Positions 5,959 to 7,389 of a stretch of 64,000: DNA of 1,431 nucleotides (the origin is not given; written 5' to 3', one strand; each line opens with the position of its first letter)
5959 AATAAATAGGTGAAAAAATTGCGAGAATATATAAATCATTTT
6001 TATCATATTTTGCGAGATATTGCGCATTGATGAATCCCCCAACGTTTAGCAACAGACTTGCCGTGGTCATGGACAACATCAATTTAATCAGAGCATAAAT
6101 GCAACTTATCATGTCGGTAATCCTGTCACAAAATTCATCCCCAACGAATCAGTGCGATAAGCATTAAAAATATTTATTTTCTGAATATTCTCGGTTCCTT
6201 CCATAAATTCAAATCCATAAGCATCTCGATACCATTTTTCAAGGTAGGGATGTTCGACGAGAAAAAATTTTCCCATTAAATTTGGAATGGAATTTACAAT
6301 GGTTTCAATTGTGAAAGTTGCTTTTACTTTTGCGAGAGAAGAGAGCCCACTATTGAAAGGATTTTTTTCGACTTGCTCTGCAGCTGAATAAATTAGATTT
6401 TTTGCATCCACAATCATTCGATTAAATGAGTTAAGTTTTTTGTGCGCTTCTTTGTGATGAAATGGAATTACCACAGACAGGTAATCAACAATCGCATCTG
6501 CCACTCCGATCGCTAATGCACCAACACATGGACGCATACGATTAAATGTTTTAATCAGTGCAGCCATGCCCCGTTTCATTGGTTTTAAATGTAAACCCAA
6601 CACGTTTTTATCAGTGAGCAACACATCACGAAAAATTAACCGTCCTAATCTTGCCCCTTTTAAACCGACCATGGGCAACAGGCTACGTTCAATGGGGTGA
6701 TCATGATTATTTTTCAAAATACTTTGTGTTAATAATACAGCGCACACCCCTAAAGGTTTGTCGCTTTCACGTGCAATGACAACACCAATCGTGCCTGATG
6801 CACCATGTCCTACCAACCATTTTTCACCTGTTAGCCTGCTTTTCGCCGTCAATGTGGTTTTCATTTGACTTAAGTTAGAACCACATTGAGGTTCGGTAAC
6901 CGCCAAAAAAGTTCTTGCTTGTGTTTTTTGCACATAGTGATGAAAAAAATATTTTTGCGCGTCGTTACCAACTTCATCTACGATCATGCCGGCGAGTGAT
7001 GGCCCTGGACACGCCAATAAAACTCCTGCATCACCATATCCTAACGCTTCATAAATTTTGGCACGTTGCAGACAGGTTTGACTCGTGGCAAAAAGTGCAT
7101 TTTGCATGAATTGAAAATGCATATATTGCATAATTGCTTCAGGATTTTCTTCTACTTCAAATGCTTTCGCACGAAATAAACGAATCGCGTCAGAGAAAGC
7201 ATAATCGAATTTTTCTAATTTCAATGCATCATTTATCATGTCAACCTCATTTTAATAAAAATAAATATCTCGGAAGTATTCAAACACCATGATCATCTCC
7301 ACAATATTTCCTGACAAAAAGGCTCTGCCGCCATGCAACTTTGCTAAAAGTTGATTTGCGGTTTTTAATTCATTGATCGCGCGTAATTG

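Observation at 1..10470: Orphan, translationally coupled biosynthesis-and-export operon: adenylating enzyme, carrier protein, flavin dehydrogenase, PLP decarboxylase and two exporters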

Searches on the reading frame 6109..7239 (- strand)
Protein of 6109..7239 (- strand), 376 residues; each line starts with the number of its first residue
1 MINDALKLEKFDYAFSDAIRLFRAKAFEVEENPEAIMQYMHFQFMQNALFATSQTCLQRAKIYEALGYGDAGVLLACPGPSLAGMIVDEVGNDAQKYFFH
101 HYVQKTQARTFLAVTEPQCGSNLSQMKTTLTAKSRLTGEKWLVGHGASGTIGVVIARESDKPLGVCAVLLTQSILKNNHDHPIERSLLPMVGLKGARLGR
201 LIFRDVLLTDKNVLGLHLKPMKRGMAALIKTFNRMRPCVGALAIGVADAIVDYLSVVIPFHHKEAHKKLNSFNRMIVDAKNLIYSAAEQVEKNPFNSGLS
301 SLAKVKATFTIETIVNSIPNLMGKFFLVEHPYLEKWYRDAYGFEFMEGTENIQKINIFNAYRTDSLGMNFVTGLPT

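Call 5: search_protein_families(library=pfam, proteins=[window:6109-7239:-], max_evalue=0.01)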
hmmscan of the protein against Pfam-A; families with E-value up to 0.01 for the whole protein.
window:6109-7239:- (376 aa): 2 families
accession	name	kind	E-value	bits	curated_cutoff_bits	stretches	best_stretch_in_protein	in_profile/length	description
PF00441.29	Acyl-CoA_dh_1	-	1.3e-13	51.8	22.4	1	223-357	2-145/150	Acyl-CoA dehydrogenase, C-terminal domain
PF02770.24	Acyl-CoA_dh_M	-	8.7e-10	39.1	33.3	1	112-206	2-97/97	Acyl-CoA dehydrogenase, middle domain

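Call 6: search_protein_families(library=ncbifam, proteins=[window:6109-7239:-], max_evalue=0.01)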
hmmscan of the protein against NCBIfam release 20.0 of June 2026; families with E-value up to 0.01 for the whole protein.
window:6109-7239:- (376 aa): 10 families
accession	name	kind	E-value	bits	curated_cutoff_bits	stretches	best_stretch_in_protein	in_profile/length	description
NF042439.1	SulpropCoADesulf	equivalog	2.4e-20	72.6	600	1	88-357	87-366/379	3-sulfinopropanoyl-CoA desulfinase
NF042972.1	AcrlCoAredClosAcrC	equivalog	3.7e-16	58.8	640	1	85-357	95-372/378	acryloyl-CoA reductase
NF043006.1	CyhCrbnylCoADH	equivalog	4.6e-12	45.6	650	1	104-358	115-372/380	cyclohexane-1-carbonyl-CoA dehydrogenase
NF002885.1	PRK03354.1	equivalog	1e-11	44.5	540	1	56-352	67-364/378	crotonobetainyl-CoA dehydrogenase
NF045552.1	GlutCoADH_Des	equivalog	1.3e-10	41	470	1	96-357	108-375/387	glutaryl-CoA dehydrogenase Acd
NF008997.0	PRK12341.1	equivalog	1.3e-10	40.9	537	1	89-352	98-367/382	acyl-CoA dehydrogenase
TIGR03207.1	cyc_hxne_CoA_dh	equivalog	6.6e-07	28.4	575.35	1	54-254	60-256/372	cyclohexanecarboxyl-CoA dehydrogenase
NF045652.1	ProlPCPDhRedW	equivalog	4e-06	25.9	650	1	57-361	62-373/376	L-prolyl-[peptidyl-carrier protein] dehydrogenase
NF052270.1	Staph_DH_FadE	equivalog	0.00059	18.7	600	1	91-145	121-179/400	acyl-CoA dehydrogenase FadE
NF053553.1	prodigi_MBC_PigA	equivalog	0.0018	17.4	500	1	83-252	95-261/381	prodigiosin MBC biosynthesis dehydrogenase PigA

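Call 17: search_solved_structures(query=window:6109-7239:-, max_evalue=0.00001)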
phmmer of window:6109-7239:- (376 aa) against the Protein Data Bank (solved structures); distinct sequences matched with E-value up to 0.00001: 24.
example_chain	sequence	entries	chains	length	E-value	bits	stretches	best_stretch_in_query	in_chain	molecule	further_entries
4p13_A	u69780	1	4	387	1.1e-14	57.4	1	61-357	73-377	Medium-chain specific acyl-CoA dehydrogenase, mitochondrial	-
1ege_A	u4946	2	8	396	1.2e-14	57.2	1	61-357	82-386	MEDIUM CHAIN ACYL-COA DEHYDROGENASE | Acyl-CoA dehydrogenase, medium-chain specific, mitochondrial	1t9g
2a1t_A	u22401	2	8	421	1.4e-14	56.9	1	61-357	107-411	Acyl-CoA dehydrogenase, medium-chain specific, mitochondrial precursor | Medium-chain specific acyl-CoA dehydrogenase, mitochondrial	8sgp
1egc_A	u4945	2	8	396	1.7e-13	53.4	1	61-357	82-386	MEDIUM CHAIN ACYL-COA DEHYDROGENASE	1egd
3mdd_A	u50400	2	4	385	1.2e-11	47.4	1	60-358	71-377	MEDIUM CHAIN ACYL-COA DEHYDROGENASE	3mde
1udy_A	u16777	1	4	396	1.3e-11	47.3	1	60-358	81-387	Acyl-CoA dehydrogenase, medium-chain specific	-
5ol2_C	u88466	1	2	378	2.1e-11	46.5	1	69-357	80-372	Acyl-CoA dehydrogenase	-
1buc_A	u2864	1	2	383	6.8e-11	44.9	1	64-354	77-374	BUTYRYL-COA DEHYDROGENASE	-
3mpi_A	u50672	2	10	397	2.3e-09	39.8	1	101-357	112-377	Glutaryl-CoA dehydrogenase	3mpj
3pfd_A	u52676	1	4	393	2.5e-09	39.7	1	103-357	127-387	Acyl-CoA dehydrogenase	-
5af7_A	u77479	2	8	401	5.5e-09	38.6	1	111-357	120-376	ACYL-COA DEHYDROGENASE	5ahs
5lnx_A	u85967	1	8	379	1.3e-08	37.4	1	89-357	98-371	Acyl-CoA dehydrogenase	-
1ws9_A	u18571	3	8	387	1.6e-08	37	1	60-357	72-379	acyl-CoA dehydrogenase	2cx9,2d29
6fah_C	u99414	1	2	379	8.5e-08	34.7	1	69-357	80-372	Caffeyl-CoA reductase-Etf complex subunit CarC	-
7w0j_A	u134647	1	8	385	1.1e-07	34.3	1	91-356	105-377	Acyl-CoA dehydrogenase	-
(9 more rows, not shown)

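Call 42: find_homologous_proteins(query=window:6109-7239:-, max_evalue=0.00001)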
Query window:6109-7239:- (376 aa): 72 proteins with E <= 0.00001 among 5837 candidates.
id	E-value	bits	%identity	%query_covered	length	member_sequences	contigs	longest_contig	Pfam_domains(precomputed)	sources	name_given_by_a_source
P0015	4.6e-251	850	100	100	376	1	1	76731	PF02770.25,PF00441.30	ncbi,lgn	-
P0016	5.2e-130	452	58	95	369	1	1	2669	PF02770.25,PF00441.30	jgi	jgi:acyl-CoA dehydrogenase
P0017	1.1e-123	431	55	97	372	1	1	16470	PF02770.25,PF00441.30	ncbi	-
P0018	9.5e-123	428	54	97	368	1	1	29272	PF02770.25,PF00441.30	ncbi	-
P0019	3.1e-122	426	55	96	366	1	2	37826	PF02770.25,PF00441.30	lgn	-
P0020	4.3e-120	419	55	96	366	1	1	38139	PF02770.25,PF00441.30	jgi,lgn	-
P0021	1.6e-118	414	53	96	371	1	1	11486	PF02770.25,PF00441.30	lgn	-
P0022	6.0e-118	412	53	96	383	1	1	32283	PF02770.25,PF00441.30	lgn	-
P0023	1.7e-108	381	48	94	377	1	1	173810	PF02770.25,PF00441.30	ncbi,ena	-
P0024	1.7e-107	377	50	94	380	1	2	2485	PF02770.25,PF00441.30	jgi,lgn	-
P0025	1.4e-106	374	49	97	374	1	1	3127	PF02770.25,PF00441.30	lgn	-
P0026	3.3e-103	363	49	91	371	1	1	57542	PF02770.25,PF00441.30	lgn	-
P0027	8.7e-100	352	47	96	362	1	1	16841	PF02770.25,PF00441.30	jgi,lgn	-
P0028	5.0e-95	336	46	95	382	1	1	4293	PF02770.25,PF00441.30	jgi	jgi:acyl-CoA dehydrogenase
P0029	1.2e-94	335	46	95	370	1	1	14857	PF02770.25,PF00441.30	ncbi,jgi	jgi:acyl-CoA dehydrogenase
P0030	3.2e-92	327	47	94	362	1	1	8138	PF02770.25,PF00441.30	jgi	-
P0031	4.1e-92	327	44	99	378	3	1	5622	PF02770.25,PF00441.30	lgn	-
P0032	4.9e-92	327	45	97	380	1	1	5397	PF02770.25,PF00441.30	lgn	-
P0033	7.9e-92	326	45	97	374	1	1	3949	PF02770.25,PF00441.30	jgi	jgi:acyl-CoA dehydrogenase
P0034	1.2e-91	325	44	96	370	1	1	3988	PF02770.25,PF00441.30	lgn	-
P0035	1.4e-90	322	48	93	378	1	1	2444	PF02770.25,PF00441.30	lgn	-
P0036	2.9e-90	321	45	96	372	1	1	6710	PF02770.25,PF00441.30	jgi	-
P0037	6.6e-90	320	45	94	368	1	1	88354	PF02770.25,PF00441.30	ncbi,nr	ncbi:MAG: acyl-CoA dehydrogenase [Gammaproteobacteria bacterium]|nr:acyl-CoA dehydrogenase [Gammapro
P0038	2.0e-89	318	46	95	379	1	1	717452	PF02770.25,PF00441.30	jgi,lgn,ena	-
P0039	2.6e-89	318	46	92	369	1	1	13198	PF02770.25,PF00441.30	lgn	-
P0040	3.1e-89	317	43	96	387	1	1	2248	PF02770.25,PF00441.30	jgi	-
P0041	3.4e-89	317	46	94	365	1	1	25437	PF02770.25,PF00441.30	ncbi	-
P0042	4.5e-89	317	48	90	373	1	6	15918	PF02770.25,PF00441.30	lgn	-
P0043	6.6e-89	316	46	92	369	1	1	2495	PF02770.25,PF00441.30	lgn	-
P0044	2.5e-88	314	43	96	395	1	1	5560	PF02770.25,PF00441.30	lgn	-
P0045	8.1e-88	313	45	92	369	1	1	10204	PF02770.25,PF00441.30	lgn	-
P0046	9.1e-88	313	43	96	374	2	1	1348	PF02770.25,PF00441.30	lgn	-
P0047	1.5e-87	312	43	96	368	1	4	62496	PF02770.25,PF00441.30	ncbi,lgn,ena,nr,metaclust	ncbi:MAG: hypothetical protein A3F10_00345 [Coxiella sp. RIFCSPHIGHO2_12_FULL_42_15]|nr:MAG: hypothe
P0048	4.5e-87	310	43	97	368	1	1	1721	PF02770.25,PF00441.30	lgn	-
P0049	8.5e-87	309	41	96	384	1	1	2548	PF02770.25,PF00441.30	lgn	-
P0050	2.3e-86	308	45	92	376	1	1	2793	PF02770.25,PF00441.30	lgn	-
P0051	4.1e-86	307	43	96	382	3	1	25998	PF02770.25,PF00441.30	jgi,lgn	jgi:alkylation response protein AidB-like acyl-CoA dehydrogenase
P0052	8.9e-86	306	44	92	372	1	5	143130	PF02770.25,PF00441.30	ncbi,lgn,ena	-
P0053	7.3e-85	303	48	85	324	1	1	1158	PF02770.25,PF00441.30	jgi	jgi:alkylation response protein AidB-like acyl-CoA dehydrogenase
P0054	4.4e-84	300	41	96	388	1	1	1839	PF02770.25,PF00441.30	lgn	-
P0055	6.8e-84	300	44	94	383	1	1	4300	PF02770.25,PF00441.30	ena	-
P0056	7.6e-84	300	45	94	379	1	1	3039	PF02770.25,PF00441.30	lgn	-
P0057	8.0e-84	300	42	96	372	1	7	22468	PF02770.25,PF00441.30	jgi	jgi:acyl-CoA dehydrogenase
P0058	3.4e-82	294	43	91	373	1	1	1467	PF02770.25,PF00441.30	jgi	jgi:acyl-CoA dehydrogenase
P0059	3.9e-82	294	42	97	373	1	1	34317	PF02770.25,PF00441.30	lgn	-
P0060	1.0e-80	289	42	92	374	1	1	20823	PF02770.25,PF00441.30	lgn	-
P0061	1.0e-80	289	43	93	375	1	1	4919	PF02770.25,PF00441.30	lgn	-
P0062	1.1e-80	289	44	91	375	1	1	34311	PF02770.25,PF00441.30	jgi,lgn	-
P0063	5.1e-80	287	42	93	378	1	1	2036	PF02770.25,PF00441.30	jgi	jgi:acyl-CoA dehydrogenase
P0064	5.6e-80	287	41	96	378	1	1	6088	PF02770.25,PF00441.30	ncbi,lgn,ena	-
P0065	7.1e-79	283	43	91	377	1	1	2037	PF02770.25,PF00441.30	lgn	-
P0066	2.6e-78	282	44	91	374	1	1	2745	PF02770.25,PF00441.30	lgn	-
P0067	5.8e-77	277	41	92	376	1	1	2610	PF02770.25,PF00441.30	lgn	-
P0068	2.1e-76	275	43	91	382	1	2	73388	PF02770.25,PF00441.30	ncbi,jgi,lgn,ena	-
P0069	6.5e-76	274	40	94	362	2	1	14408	PF02770.25,PF00441.30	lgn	-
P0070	3.5e-75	271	40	95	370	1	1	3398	PF02770.25,PF00441.30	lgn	-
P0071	5.9e-73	264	43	84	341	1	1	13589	PF02770.25,PF00441.30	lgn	-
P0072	3.5e-71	258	39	95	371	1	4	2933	PF02770.25,PF00441.30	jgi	jgi:acyl-CoA dehydrogenase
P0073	2.0e-65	239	39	92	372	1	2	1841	PF02770.25,PF00441.30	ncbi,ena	-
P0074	1.1e-64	237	38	93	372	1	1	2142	PF02770.25,PF00441.30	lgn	-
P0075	1.9e-63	233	38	89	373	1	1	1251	PF02770.25,PF00441.30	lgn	-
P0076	2.7e-62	229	40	82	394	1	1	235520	PF02770.25,PF00441.30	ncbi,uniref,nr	ncbi:acyl-CoA dehydrogenase family protein [Mechercharimyces sp. CAU 1602]|uniref:acyl-CoA dehydroge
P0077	5.4e-62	228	38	89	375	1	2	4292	PF02770.25,PF00441.30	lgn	-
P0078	2.1e-60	223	37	89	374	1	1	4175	PF02770.25,PF00441.30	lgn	-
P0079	2.6e-60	222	38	89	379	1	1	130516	PF02770.25,PF00441.30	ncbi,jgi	-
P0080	5.7e-59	218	35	93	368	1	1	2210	PF02770.25,PF00441.30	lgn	-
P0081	6.6e-59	218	37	91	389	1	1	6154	PF02770.25,PF00441.30,PF02771.22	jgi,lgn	-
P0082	2.8e-57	212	34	95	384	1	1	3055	PF02770.25,PF00441.30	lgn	-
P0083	5.0e-54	202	34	92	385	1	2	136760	PF02770.25,PF00441.30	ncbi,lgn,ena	-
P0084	8.6e-53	198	34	90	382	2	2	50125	PF02770.25,PF00441.30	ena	-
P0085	1.2e-48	184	32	94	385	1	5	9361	PF02770.25,PF00441.30,PF02771.22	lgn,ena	-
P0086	2.4e-42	163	30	90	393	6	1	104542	PF02770.25,PF00441.30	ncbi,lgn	ncbi:acyl-CoA dehydrogenase family protein [Streptomyces sp. NPDC001118]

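Call 43: find_encoding_contigs(protein=P0076, flank=10000, max_places=1)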
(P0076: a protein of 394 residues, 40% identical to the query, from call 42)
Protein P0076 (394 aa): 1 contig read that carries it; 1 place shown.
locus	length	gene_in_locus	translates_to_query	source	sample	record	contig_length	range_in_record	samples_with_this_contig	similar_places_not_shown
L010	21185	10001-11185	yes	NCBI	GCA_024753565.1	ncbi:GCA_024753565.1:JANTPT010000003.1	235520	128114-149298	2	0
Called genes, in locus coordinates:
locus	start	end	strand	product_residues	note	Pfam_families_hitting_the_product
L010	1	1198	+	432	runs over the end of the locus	PF13431:TPR_17 (faint), PF12895:ANAPC3 (faint), PF13428:TPR_14 (faint), PF17874:TPR_MalT (faint), PF13424:TPR_12 (faint), PF00515:TPR_1 (faint), PF07719:TPR_2 (faint), PF13374:TPR_10 (faint), +1 more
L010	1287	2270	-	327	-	PF10340:Say1_Mug180 (weak), PF00135:COesterase, PF20434:BD-FAE, PF07859:Abhydrolase_3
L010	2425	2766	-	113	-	PF00486:Trans_reg_C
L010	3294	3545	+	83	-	-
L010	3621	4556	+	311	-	PF08541:ACP_syn_III_C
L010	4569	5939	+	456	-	PF18604:PreAtp-grasp, PF02222:ATP-grasp, PF02655:ATP-grasp_3 (weak)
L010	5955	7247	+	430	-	PF00278:Orn_DAP_Arg_deC, PF02784:Orn_Arg_deC_N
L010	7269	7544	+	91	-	PF00550:PP-binding (weak)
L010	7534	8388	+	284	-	-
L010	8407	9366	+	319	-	PF08545:ACP_syn_III, PF08541:ACP_syn_III_C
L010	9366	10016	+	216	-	-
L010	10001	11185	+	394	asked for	PF02770:Acyl-CoA_dh_M, PF00441:Acyl-CoA_dh_1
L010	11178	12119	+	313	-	-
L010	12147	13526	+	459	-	PF01554:MatE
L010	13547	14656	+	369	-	PF00491:Arginase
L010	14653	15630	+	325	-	-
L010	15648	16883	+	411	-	-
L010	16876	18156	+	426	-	PF05193:Peptidase_M16_C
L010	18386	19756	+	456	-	PF18073:Zn_ribbon_LapB, PF03796:DnaB_C (weak), PF06745:ATPase, PF13191:AAA_16 (weak), PF13481:AAA_25, PF23442:DUF7125 (weak), PF13401:AAA_22, PF13541:ChlI, +2 more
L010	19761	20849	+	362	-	PF02457:DAC, PF10635:DisA-linker, PF12826:HHH_2 (faint)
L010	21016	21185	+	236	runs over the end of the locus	PF01066:CDP-OH_P_transf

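Call 44: find_encoding_contigs(protein=P0086, flank=10000, max_places=1)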
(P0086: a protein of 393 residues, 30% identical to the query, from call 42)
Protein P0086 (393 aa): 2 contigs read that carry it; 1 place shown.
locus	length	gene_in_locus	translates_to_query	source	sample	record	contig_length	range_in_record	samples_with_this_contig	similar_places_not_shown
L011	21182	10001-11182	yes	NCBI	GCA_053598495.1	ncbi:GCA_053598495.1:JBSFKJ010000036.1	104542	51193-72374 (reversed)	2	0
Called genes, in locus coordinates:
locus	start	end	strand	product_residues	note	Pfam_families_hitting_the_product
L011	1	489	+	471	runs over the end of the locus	PF00070:Pyr_redox (faint), PF01266:DAO (faint), PF01494:FAD_binding_3, PF04820:Trp_halogenase, PF07992:Pyr_redox_2 (faint), PF04820:Trp_halogenase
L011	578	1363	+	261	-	PF00975:Thioesterase, PF12697:Abhydrolase_6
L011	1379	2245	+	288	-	PF11583:AurF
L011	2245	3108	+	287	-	-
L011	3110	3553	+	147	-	PF01648:ACPS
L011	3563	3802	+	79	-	-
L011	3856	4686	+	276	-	PF04072:LCM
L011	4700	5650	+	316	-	PF08541:ACP_syn_III_C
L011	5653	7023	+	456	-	PF18604:PreAtp-grasp, PF02786:CPSase_L_D2 (weak)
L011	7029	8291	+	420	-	PF00278:Orn_DAP_Arg_deC, PF02784:Orn_Arg_deC_N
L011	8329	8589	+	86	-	PF00550:PP-binding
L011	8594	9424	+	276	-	-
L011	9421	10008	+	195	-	-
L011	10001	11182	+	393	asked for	PF02770:Acyl-CoA_dh_M, PF00441:Acyl-CoA_dh_1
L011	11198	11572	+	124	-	PF01648:ACPS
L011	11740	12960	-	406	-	PF07690:MFS_1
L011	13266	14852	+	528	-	PF00999:Na_H_Exchanger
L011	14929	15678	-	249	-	-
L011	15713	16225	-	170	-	-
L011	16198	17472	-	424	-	PF02470:MlaD, PF11887:Mce4_CUP1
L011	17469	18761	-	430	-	PF02470:MlaD, PF11887:Mce4_CUP1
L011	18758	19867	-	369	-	PF02470:MlaD, PF11887:Mce4_CUP1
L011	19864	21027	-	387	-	PF02470:MlaD, PF11887:Mce4_CUP1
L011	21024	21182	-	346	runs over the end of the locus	PF02470:MlaD, PF11887:Mce4_CUP1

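Call 45: find_encoding_contigs(protein=P0047, flank=10000, max_places=1)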
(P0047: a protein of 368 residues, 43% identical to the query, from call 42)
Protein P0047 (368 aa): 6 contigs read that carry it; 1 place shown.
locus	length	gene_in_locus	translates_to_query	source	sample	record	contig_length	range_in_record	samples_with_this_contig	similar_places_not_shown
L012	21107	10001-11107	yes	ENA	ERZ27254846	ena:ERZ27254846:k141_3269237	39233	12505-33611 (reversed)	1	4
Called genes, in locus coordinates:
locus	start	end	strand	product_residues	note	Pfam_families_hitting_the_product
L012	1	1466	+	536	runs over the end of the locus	-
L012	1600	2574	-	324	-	PF03417:AAT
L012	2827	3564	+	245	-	-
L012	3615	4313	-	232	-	PF07885:Ion_trans_2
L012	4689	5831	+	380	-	PF01950:FBPase_3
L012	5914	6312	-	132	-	PF08570:DUF1761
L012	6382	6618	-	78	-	-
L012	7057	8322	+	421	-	PF02784:Orn_Arg_deC_N, PF00278:Orn_DAP_Arg_deC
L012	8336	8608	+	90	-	PF00550:PP-binding (weak)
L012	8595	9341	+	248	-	-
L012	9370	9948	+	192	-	-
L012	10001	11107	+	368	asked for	PF02770:Acyl-CoA_dh_M, PF00441:Acyl-CoA_dh_1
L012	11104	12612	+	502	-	PF00501:AMP-binding, PF13193:AMP-binding_C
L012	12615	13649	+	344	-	PF25917:BSH_RND, PF25973:BSH_CzcB, PF25944:Beta-barrel_RND (weak), PF25954:Beta-barrel_RND_2, PF25967:RND-MFP_C (weak), PF25989:YknX_C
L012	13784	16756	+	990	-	PF00873:ACR_tran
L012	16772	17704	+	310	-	PF08545:ACP_syn_III (faint), PF08541:ACP_syn_III_C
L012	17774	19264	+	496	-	PF00501:AMP-binding, PF13193:AMP-binding_C (weak)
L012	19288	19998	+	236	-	PF01177:Asp_Glu_race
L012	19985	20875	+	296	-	PF01841:Transglut_core (weak)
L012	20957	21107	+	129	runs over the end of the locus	-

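Call 50: search_protein_families(library=ncbifam, proteins=[L011:1379-2245:+, L011:2245-3108:+, L011:3563-3802:+, L011:3856-4686:+, L011:4700-5650:+, L011:5653-7023:+, L011:7029-8291:+, L011:8594-9424:+, L011:9421-10008:+, L011:578-1363:+], max_evalue=0.00001)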
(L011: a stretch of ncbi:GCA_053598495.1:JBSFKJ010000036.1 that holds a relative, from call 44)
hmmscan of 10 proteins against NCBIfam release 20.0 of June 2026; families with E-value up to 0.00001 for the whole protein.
L011:1379-2245:+ (288 aa): 0 families

L011:2245-3108:+ (287 aa): 2 families
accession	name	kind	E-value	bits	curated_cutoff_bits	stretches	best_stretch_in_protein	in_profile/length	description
NF005479.0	PRK07080.1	equivalog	1.2e-26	93.4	357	1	24-283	51-315/318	amino acid--[acyl-carrier-protein] ligase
NF002120.0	PRK00960.1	equivalog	9.7e-07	27.7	611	1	94-271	308-492/518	serine--tRNA ligase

L011:3563-3802:+ (79 aa): 1 family
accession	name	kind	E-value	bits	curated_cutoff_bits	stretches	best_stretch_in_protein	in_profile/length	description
NF058660.1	cispen_ACP_AmcB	equivalog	1.5e-07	31.4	80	1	20-72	20-72/80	cispentacin biosynthesis acyl carrier protein AmcB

L011:3856-4686:+ (276 aa): 1 family
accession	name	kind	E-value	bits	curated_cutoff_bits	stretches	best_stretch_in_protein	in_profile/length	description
TIGR00027.1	mthyl_TIGR00027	subfamily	4.1e-62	210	93.55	1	7-246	2-254/259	SAM-dependent methyltransferase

L011:4700-5650:+ (316 aa): 6 families
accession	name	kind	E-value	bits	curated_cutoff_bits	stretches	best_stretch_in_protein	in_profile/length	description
NF005308.0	PRK06840.1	equivalog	2.2e-14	53.2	315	1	217-314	241-336/339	3-oxoacyl-ACP synthase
NF006829.0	PRK09352.1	subfamily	4.9e-14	52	249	1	46-312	44-320/322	beta-ketoacyl-ACP synthase 3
TIGR00747.1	fabH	subfamily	1.4e-11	44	292.1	1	59-312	55-321/322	beta-ketoacyl-ACP synthase III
NF005541.0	PRK07204.1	equivalog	1.2e-08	34.7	402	1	205-311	222-327/329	beta-ketoacyl-ACP synthase III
NF004623.0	PRK05963.1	equivalog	1.5e-08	34.3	437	0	160-311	180-326/328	beta-ketoacyl-ACP synthase III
NF006720.0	PRK09258.1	equivalog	2.8e-07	30.1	285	0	213-304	238-329/338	3-oxoacyl-ACP synthase III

L011:5653-7023:+ (456 aa): 7 families
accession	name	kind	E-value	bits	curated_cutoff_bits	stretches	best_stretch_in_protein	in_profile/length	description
TIGR01235.1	pyruv_carbox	equivalog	1.1e-08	33.1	1114.45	1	146-347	98-295/1143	pyruvate carboxylase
NF005525.0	PRK07178.1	equivalog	1.6e-07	30.4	768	1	144-347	95-293/471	acetyl-CoA carboxylase biotin carboxylase subunit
NF005096.0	PRK06524.1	equivalog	1.6e-07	29.9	684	1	110-346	90-324/493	biotin carboxylase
NF006406.0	PRK08654.1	equivalog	6.2e-07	28.3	739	1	146-271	98-221/499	acetyl-CoA carboxylase biotin carboxylase subunit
NF009471.0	PRK12833.1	equivalog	2.3e-06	26.5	686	1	146-262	101-215/467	acetyl-CoA carboxylase biotin carboxylase subunit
TIGR00514.1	accC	equivalog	3e-06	26.3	626.5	1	146-347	98-295/449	acetyl-CoA carboxylase biotin carboxylase subunit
NF006367.0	PRK08591.1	subfamily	4.4e-06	25.7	597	1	147-271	99-221/451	acetyl-CoA carboxylase biotin carboxylase subunit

L011:7029-8291:+ (420 aa): 7 families
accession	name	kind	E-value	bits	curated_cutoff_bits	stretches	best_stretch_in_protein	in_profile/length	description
TIGR03099.1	dCO2ase_PEP1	hypoth_equivalog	3.8e-105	352.2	478.45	1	3-394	8-398/398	pyridoxal-dependent decarboxylase, exosortase A system-associated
TIGR01048.1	lysA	equivalog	1.6e-79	267.4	297.9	1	2-415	8-416/417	diaminopimelate decarboxylase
NF006515.0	PRK08961.1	equivalog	6.8e-39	133.5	802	1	16-379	500-845/861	bifunctional aspartate kinase/diaminopimelate decarboxylase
NF052544.1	OrLyDeCDokD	equivalog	2e-21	76.1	700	1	4-240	27-264/461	ornithine/lysine decarboxylase DokD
NF041039.1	FslC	exception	4.1e-11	42.3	500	1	10-375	19-386/418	rhizoferrin biosystnesis N-citrylornithine decarboxylase FslC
TIGR01273.1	speA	equivalog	7.4e-07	28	624.1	1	69-287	119-348/624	arginine decarboxylase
NF003763.0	PRK05354.1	equivalog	1.2e-06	27.4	369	1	66-285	124-354/636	biosynthetic arginine decarboxylase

L011:8594-9424:+ (276 aa): 0 families

L011:9421-10008:+ (195 aa): 0 families

L011:578-1363:+ (261 aa): 2 families
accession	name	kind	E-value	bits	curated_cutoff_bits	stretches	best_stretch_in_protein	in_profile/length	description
NF040607.1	mycolic_Pks13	equivalog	2.9e-07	28.3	2100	1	12-120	1409-1511/1680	polyketide synthase Pks13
NF011457.0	PRK14875.1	equivalog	1.1e-06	27.8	307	1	9-109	118-218/372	acetoin dehydrogenase dihydrolipoyllysine-residue acetyltransferase subunit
